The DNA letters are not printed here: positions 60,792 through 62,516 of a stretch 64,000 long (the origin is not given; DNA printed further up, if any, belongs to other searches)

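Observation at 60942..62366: Unusually large orphan cassette: 474-aa protein with a possible nuclease-like N-terminus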

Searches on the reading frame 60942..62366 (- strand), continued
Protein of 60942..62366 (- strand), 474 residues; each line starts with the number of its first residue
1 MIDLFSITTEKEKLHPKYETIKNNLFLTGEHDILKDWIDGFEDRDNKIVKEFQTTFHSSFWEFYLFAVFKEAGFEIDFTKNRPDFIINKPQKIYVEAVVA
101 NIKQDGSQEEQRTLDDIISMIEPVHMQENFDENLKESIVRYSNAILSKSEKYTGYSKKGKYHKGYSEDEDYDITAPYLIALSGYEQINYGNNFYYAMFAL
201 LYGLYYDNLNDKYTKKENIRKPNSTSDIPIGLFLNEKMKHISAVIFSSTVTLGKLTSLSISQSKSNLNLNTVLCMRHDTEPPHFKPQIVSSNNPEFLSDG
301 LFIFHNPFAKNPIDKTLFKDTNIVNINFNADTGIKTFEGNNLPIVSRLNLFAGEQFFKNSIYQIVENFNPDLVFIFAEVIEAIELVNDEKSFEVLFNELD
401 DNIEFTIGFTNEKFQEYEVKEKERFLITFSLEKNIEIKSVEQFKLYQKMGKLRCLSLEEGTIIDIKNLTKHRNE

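Call 43: search_dna_similar(query=window:60945-62366:-, collection=plasmids, mode=protein, max_rows=15)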
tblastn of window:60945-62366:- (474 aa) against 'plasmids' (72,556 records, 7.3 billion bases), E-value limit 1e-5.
Records with a match: 78; places in all: 79; records where one place covers at least 80% of the query: 0.
Best place of each record, by identity: <60% 78.
By first word of the organism name: Pseudosulfitobacter 30; Escherichia 15; Rhizobium 8; Nostoc 3; Erwinia 2; Aliivibrio 2; Vibrio 2; Acinetobacter 2; Roseivivax 2; Agrobacterium 2; and 8 more.
By predicted mobility (MOB-suite, as given by PLSDB): non-mobilizable 56; conjugative 17; mobilizable 5.
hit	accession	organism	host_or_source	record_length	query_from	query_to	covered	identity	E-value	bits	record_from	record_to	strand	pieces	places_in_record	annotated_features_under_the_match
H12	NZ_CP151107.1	Nostoc sp. UHCC 0302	isolated culture,lake sediment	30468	10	334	69%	35.6%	3e-35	147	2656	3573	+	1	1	hypothetical protein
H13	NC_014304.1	Erwinia billingiae Eb661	-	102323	2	347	73%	32.8%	1e-32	139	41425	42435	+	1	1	hypothetical protein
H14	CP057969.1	Escherichia coli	culture,Pooled cattle faecal samples ...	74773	3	347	73%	31.7%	7e-40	160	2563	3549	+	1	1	hypothetical protein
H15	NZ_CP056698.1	Escherichia marmotae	culture,Freshwater sample from ...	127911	3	347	73%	31.7%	3e-39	159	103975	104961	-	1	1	hypothetical protein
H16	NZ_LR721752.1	Aliivibrio wodanis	-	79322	1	349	74%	31.0%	7e-36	149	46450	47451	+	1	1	glycosaminoglycan attachment site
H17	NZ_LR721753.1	Aliivibrio wodanis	-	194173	1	349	74%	31.0%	7e-36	149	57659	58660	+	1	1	glycosaminoglycan attachment site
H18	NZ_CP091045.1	Escherichia coli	Microbe organism,pork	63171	30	347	67%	32.8%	1e-39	160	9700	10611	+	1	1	hypothetical protein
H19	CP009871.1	Pantoea sp. PSNIH2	hand rail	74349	2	326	69%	31.9%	2e-31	135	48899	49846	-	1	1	hypothetical protein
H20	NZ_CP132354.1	Erwinia pyri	Pyrus,cell culture,orchard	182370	2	323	68%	32.1%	4e-30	132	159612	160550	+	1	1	hypothetical protein (x2)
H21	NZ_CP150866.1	Vibrio parahaemolyticus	cell culture,seafood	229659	2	347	73%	29.7%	3e-27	123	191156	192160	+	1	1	hypothetical protein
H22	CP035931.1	Acinetobacter baumannii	Homo sapiens,blood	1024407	1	325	69%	31.2%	3e-30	132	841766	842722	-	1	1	hypothetical protein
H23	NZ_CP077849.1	Acinetobacter baumannii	Homo sapiens,Rectal swab_P28_BU14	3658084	1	325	69%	31.2%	3e-30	132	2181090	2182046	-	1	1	none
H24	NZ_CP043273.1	Escherichia albertii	Crow,genomic DNA,cloacal swab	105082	30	324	62%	33.7%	1e-38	157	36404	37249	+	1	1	hypothetical protein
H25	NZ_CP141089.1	Escherichia coli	Homo sapiens,Infected Human Urine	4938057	2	315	66%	30.3%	4e-27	122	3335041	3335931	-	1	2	none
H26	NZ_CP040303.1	Nostoc sp. TCL26-01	Leiosporoceros dussii,pure culture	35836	1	333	44%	38.7%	4e-16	153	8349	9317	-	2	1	hypothetical protein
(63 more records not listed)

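Call 46: find_related_loci(query=A2, collection=genome_contigs, flank=10000)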
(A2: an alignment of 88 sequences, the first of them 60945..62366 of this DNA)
Query A2 (474 aa) in genome_contigs; peptide patterns used: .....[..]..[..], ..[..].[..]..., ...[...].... (x = any residue, [..] = any of these).
305 stretches matched a pattern; 51 encode a relative of the query (tblastn E <= 1e-3); 49 distinct loci.
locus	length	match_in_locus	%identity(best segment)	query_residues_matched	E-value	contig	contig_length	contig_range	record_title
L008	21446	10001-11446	65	1-470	0e+0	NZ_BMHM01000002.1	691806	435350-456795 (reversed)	Vreelandella lutescens strain CGMCC 1.15122 sequence02, whole genome shotgun sequence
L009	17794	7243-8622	64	1-463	0e+0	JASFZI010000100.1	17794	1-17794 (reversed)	MAG: Candidatus Gracilibacteria bacterium isolate MAY_MAG_00021 ALL_000000002834, whole genome shotgun sequence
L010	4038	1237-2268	59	7-361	6e-140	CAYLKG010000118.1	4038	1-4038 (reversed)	MAG TPA_asm: uncultured Aliarcobacter sp. isolate SRP220891_co1_127 genome assembly, contig: NODE_45282_length_4038_cov_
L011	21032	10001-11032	59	7-361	2e-134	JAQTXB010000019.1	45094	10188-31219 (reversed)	MAG: Aliarcobacter sp. isolate STC_124 NODE_1610_length_45094_cov_371.657082_Sandtown_C, whole genome shotgun sequence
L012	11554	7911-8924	56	1-349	1e-119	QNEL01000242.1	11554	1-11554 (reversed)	MAG: Candidatus Parabeggiatoa sp. nov. 3 isolate B5_G6 B5_Guay6_scaffold_03931, whole genome shotgun sequence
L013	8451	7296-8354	53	2-365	6e-113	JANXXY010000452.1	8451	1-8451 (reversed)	MAG: Bacteroidales bacterium isolate GL140_3_metabat_26 GL140_3_k141_733218, whole genome shotgun sequence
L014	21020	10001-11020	54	2-350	3e-111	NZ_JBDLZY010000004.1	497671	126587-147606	Flavobacterium maritimum strain SYSU M80005 NODE_4_length_497671_cov_286.284055, whole genome shotgun sequence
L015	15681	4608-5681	54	2-369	3e-108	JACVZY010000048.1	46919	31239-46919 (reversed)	MAG: Ignavibacteria bacterium isolate Clear-D13 NODE_298_length_46919_cov_15.282306, whole genome shotgun sequence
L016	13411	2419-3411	57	9-350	9e-107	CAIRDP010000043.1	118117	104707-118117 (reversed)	MAG: uncultured Bacteroidales bacterium isolate AM5_bin-0527 genome assembly, contig: bin-0527:43/67, whole genome shotg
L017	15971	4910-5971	49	11-372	8e-105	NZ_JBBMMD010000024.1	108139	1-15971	Tepidibacter sp. Z1-5 soapdenovo_K_105_24, whole genome shotgun sequence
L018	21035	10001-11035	49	1-347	1e-100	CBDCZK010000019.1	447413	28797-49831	MAG: Endozoicomonadaceae bacterium isolate 16bdaa04-9b06-4a59-819a-f28dee817e19 genome assembly, contig: contig_19, whol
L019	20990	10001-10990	57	10-350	2e-100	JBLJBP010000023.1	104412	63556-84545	MAG: Kaistella sp. isolate FCR1252_Bin.16_exc Bin.16.NODE_48_length_104412_cov_7.415775, whole genome shotgun sequence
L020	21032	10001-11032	50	10-369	4e-99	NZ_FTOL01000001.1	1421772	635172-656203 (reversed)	Chryseobacterium ureilyticum strain DSM 18017, whole genome shotgun sequence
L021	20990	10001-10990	56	10-350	5e-97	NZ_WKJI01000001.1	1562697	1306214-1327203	Pedobacter puniceum strain HX-22-1 Scaffold1_1, whole genome shotgun sequence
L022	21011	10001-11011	48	1-349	9e-97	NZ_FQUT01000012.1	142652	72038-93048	Chryseobacterium arachidis strain DSM 27619, whole genome shotgun sequence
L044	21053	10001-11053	33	1-356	7e-44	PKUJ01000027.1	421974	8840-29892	MAG: Arcobacter sp. isolate BM102 sc_24, whole genome shotgun sequence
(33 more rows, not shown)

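Call 62: find_encoding_contigs(protein=P0019, flank=7000, max_places=3)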
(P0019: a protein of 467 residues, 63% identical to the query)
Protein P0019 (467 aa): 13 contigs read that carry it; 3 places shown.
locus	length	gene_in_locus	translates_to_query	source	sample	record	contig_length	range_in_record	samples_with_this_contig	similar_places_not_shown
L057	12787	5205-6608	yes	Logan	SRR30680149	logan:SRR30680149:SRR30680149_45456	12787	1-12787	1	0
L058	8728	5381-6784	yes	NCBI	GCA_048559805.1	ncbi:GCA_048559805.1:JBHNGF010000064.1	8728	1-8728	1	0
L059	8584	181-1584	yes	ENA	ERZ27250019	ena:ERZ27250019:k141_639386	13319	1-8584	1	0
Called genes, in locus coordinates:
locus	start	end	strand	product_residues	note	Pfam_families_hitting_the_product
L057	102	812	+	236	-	PF08889:WbqC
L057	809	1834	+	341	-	PF03102:NeuB, PF08666:SAF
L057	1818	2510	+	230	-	PF02348:CTP_transf_3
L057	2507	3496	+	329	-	PF04007:DUF354 (weak), PF04101:Glyco_tran_28_C (weak)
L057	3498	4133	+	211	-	PF02585:PIG-L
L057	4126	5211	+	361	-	PF01041:DegT_DnrJ_EryC1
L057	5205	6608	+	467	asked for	-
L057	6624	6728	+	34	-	-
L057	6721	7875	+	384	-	PF04230:PS_pyruv_trans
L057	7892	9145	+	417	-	PF01943:Polysacc_synt, PF13440:Polysacc_synt_3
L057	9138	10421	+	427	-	-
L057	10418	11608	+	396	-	PF04932:Wzy_C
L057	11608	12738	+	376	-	PF00534:Glycos_transf_1, PF13692:Glyco_trans_1_4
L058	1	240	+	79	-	?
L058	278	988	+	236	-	PF08889:WbqC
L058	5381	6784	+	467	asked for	-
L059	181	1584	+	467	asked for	-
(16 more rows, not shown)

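Call 63: find_encoding_contigs(protein=P0013, flank=7000, max_places=2)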
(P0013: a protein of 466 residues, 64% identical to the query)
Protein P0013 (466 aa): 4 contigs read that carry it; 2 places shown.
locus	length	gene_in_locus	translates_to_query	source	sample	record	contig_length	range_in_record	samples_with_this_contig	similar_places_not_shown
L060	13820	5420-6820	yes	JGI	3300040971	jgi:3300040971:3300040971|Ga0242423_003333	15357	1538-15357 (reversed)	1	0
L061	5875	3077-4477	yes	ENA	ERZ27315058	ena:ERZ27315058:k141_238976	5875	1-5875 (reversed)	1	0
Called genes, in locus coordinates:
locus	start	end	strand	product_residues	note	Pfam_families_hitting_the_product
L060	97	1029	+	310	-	PF22558:REase-ARP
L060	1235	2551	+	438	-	PF05598:DUF772, PF01609:DDE_Tnp_1, PF13751:DDE_Tnp_1_6 (weak)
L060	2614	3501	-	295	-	PF01610:DDE_Tnp_ISL3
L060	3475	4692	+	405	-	-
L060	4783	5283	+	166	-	-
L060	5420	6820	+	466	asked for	-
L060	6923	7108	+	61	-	-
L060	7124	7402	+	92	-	PF01548:DEDD_Tnp_IS110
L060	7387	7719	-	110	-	-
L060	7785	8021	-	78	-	-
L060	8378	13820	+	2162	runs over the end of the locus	PF05729:NACHT (faint)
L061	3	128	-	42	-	?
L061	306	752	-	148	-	-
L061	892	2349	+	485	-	-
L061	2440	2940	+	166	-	-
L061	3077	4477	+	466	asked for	-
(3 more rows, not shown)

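Call 64: find_encoding_contigs(protein=P0006, flank=7000, max_places=2)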
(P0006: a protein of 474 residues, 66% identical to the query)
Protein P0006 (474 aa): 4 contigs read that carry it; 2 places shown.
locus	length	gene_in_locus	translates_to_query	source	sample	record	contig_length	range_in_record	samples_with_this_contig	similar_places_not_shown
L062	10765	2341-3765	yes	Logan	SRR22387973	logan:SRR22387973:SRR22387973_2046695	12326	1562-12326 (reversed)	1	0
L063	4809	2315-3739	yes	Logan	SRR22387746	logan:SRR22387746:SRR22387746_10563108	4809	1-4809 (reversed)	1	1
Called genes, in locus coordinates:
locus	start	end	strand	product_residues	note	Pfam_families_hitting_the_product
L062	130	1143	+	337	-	PF12686:DUF3800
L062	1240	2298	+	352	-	-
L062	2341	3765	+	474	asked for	-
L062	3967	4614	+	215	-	PF11523:DUF3223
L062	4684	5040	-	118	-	PF12680:SnoaL_2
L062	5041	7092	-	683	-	PF00682:HMGL-like, PF22615:IPMS_D2, PF13489:Methyltransf_23, PF01209:Ubie_methyltran, PF13847:Methyltransf_31, PF08241:Methyltransf_11, PF08242:Methyltransf_12, PF13649:Methyltransf_25, +5 more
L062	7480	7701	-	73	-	-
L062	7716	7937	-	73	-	-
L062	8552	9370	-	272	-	PF02195:ParB_N, PF17762:HTH_ParB (weak)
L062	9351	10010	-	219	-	PF01656:CbiA, PF09140:MipZ, PF10609:ParA (weak), PF13614:AAA_31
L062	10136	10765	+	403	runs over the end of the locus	PF00772:DnaB, PF13481:AAA_25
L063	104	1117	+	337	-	PF12686:DUF3800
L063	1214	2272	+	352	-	-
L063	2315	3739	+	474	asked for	-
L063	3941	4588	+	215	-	PF11523:DUF3223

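Call 72: get_annotated_region(hit=H14, flank=6000)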
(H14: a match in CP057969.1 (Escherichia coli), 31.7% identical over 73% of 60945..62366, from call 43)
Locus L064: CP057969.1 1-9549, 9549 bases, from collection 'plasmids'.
description: Escherichia coli strain RHB07-C17 plasmid pRHB07-C17_3, complete sequence
organism: Escherichia coli (NCBI taxid 562)
taxonomy: Bacteria; Pseudomonadota; Gammaproteobacteria; Enterobacterales; Enterobacteriaceae; Escherichia; Escherichia coli
host: -; source: culture,Pooled cattle faecal samples collected from floor of farm; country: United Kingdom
typing (MOB-suite, as given by PLSDB): conjugative; replicon IncFIA,IncFII; relaxase MOBF; mating-pair formation MPF_F
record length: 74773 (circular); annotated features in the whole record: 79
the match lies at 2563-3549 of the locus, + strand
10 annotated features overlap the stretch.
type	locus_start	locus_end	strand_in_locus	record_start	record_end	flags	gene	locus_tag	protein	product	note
CDS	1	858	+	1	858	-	repA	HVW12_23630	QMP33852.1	incFII family plasmid replication initiator RepA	-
CDS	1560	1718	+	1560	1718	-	-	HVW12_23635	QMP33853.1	hypothetical protein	-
CDS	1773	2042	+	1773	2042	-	-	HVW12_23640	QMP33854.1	hypothetical protein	-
CDS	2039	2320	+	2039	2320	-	-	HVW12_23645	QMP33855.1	type II toxin-antitoxin system RelE/ParE family toxin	-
CDS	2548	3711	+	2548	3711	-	-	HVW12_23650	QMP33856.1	hypothetical protein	-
CDS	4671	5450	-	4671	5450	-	-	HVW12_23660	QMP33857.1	AAA family ATPase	-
CDS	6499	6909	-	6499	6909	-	-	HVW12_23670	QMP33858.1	transposase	-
CDS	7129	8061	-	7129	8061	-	-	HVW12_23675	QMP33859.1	hypothetical protein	-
CDS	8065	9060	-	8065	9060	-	-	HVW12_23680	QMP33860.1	nucleotidyltransferase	-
CDS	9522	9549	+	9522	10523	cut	-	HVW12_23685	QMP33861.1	DUF4238 domain-containing protein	-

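Call 73: search_protein_families(library=padloc, proteins=[L064:2548-3708:+, L044:10001-11218:+, P0048, P0118, P0004], max_evalue=0.001)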
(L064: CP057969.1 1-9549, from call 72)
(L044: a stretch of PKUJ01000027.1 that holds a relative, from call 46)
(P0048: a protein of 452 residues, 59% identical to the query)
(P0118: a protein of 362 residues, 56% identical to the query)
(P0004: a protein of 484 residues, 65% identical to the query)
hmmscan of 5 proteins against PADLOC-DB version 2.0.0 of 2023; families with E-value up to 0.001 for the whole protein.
L064:2548-3708:+ (387 aa): 2 families
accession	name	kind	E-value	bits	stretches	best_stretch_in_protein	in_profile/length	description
PDLC04110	PD-T7-5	-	1.4e-70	236.2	1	6-340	2-342/346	-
PDLC04073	PD-T7-1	-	6.5e-30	102.2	1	3-332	106-440/452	-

L044:10001-11218:+ (406 aa): 2 families
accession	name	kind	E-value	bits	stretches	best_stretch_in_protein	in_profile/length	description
PDLC04110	PD-T7-5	-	5.7e-65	217.7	1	4-323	3-321/346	-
PDLC04073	PD-T7-1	-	1.9e-29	100.7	1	4-323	110-429/452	-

P0048 (452 aa): 2 families
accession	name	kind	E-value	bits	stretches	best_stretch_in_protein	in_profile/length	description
PDLC04110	PD-T7-5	-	4.7e-83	277.1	1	1-337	1-337/346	-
PDLC04073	PD-T7-1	-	3.5e-36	122.9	1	2-312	109-420/452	-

P0118 (362 aa): 2 families
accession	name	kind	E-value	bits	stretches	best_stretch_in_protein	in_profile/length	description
PDLC04110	PD-T7-5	-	5.8e-81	270.3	1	12-325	8-320/346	-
PDLC04073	PD-T7-1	-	7.9e-38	128.3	1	13-326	116-429/452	-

P0004 (484 aa): 2 families
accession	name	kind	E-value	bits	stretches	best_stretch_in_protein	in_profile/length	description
PDLC04110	PD-T7-5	-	2.8e-73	245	1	2-359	1-336/346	-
PDLC04073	PD-T7-1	-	7.4e-38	128.4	1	2-358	108-442/452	-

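Call 75: find_related_loci(query=A2, collection=viral_contigs, flank=6000)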
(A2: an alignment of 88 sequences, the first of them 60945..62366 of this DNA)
Query A2 (474 aa) in viral_contigs; peptide patterns used: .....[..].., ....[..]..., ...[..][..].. (x = any residue, [..] = any of these).
302 stretches matched a pattern; 8 encode a relative of the query (tblastn E <= 1e-3); 8 distinct loci.
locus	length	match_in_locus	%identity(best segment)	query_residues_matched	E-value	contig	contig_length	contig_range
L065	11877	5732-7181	67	1-469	0e+0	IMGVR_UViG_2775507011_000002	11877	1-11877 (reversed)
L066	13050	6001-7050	44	2-353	4e-86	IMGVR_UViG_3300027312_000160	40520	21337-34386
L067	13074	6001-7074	41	4-369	7e-80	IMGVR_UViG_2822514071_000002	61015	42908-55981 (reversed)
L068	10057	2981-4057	41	4-369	2e-79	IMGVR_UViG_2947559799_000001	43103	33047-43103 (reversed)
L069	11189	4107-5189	40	2-369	1e-79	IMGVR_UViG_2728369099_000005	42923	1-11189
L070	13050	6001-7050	32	1-359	2e-43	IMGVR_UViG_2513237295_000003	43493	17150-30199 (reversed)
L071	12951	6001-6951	47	2-318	6e-89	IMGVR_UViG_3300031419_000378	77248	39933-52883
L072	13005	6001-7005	35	2-348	2e-45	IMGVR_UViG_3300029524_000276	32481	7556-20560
